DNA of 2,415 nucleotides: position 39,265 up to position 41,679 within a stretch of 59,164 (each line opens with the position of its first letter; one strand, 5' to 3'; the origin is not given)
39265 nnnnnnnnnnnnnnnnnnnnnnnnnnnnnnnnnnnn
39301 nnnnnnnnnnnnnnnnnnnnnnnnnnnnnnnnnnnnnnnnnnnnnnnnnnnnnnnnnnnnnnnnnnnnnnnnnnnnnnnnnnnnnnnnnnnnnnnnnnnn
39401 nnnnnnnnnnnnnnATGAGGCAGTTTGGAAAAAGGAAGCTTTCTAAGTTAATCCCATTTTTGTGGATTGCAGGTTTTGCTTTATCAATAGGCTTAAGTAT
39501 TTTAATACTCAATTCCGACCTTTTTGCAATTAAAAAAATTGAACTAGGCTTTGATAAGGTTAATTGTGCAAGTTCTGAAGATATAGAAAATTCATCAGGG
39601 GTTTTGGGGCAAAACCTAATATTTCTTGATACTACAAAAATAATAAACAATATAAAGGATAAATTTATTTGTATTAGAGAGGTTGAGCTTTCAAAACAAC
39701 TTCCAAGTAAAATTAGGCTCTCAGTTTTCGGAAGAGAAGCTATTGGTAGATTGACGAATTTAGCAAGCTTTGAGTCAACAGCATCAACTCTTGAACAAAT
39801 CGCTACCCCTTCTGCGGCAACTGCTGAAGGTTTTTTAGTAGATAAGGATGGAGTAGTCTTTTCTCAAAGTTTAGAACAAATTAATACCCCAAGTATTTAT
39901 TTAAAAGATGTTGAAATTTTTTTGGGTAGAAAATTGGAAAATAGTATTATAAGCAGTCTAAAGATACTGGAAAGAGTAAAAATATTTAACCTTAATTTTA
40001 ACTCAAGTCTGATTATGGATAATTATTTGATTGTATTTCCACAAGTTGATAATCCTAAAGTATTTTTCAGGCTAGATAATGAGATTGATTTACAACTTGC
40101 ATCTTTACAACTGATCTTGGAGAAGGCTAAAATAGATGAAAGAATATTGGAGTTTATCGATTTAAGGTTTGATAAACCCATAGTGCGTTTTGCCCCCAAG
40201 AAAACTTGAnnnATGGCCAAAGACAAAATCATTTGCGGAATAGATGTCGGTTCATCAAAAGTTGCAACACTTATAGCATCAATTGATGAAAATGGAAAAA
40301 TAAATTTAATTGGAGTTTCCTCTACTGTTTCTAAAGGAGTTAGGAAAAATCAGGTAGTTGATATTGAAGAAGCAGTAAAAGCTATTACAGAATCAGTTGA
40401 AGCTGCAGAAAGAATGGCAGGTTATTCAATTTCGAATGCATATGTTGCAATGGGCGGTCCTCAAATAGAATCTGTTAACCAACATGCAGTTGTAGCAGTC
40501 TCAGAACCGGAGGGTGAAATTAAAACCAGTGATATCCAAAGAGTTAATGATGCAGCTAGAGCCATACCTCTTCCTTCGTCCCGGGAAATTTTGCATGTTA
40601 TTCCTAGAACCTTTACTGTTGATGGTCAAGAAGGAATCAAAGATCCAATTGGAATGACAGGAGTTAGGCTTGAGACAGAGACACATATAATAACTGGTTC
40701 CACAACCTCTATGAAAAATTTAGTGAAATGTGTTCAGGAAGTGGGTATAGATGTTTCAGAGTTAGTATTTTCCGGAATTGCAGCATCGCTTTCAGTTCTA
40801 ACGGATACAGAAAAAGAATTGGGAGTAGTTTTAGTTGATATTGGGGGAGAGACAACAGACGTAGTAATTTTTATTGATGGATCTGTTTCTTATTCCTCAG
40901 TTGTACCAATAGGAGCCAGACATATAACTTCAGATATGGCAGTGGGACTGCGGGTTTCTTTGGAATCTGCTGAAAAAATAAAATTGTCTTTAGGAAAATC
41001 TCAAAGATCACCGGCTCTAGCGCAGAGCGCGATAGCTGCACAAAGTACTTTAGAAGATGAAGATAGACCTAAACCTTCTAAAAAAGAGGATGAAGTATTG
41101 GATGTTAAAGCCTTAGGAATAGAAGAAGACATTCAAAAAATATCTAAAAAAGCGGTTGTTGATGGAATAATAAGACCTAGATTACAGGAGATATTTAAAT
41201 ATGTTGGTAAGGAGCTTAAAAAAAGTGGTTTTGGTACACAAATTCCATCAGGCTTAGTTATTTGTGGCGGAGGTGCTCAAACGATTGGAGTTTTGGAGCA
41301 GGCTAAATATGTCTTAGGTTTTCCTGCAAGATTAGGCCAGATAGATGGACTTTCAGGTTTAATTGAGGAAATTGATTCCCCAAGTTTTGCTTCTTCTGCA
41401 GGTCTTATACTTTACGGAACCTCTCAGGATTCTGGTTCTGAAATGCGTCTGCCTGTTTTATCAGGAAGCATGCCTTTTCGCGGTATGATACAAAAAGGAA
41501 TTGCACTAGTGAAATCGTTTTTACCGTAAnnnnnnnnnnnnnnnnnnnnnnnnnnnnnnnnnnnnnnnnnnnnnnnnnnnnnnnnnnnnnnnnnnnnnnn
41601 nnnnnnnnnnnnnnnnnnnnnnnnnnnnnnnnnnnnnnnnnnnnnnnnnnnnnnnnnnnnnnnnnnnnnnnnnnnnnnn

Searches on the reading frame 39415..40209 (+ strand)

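Call 7: search_protein_families(library=pfam, proteins=[window:39415-40209:+], max_evalue=0.01)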
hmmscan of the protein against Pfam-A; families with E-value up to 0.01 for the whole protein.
window:39415-40209:+ (264 aa): 1 family
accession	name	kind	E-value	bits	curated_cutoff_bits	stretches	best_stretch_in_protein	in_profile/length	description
PF08478.15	POTRA_1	-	4e-05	24.3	23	1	53-104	15-66/69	POTRA domain, FtsQ-type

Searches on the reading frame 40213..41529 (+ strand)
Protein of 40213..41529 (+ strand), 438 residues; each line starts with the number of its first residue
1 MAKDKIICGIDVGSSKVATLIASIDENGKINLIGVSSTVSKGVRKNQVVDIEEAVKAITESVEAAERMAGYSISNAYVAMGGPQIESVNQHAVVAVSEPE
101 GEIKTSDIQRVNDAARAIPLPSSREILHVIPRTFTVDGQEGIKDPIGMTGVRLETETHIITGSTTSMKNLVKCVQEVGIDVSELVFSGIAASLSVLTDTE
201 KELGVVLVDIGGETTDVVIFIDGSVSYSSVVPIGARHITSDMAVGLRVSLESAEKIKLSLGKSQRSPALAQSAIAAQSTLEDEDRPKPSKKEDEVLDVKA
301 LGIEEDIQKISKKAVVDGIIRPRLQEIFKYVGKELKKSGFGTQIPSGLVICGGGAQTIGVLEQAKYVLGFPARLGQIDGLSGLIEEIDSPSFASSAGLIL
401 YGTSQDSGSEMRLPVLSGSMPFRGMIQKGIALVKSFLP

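Call 7: search_protein_families(library=pfam, proteins=[window:40213-41529:+], max_evalue=0.01)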
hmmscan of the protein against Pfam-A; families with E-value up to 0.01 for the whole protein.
window:40213-41529:+ (438 aa): 7 families
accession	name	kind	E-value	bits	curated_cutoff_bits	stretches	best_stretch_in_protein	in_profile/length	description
PF14450.12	FtsA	-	2.1e-33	115.8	31.8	2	206-397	1-127/127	Cell division protein FtsA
PF02491.25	SHS2_FTSA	-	1.3e-29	102.8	25.4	1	82-161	1-79/79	SHS2 domain inserted in FTSA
PF11104.14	PilM_2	-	1.2e-05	24.9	27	1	190-258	167-235/340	Type IV pilus assembly protein PilM;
PF01968.24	Hydantoinase_A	-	3.7e-05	23.6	22.9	1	183-233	56-109/291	Hydantoinase/oxoprolinase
PF06723.19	MreB_Mbl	-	0.00028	20.3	27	1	170-280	112-228/327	MreB/Mbl protein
PF13941.12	MutL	-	0.0003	20.1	27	1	164-253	207-298/450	MutL protein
PF06277.17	EutA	-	0.00068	19.1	27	1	197-243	137-183/475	Ethanolamine utilisation protein EutA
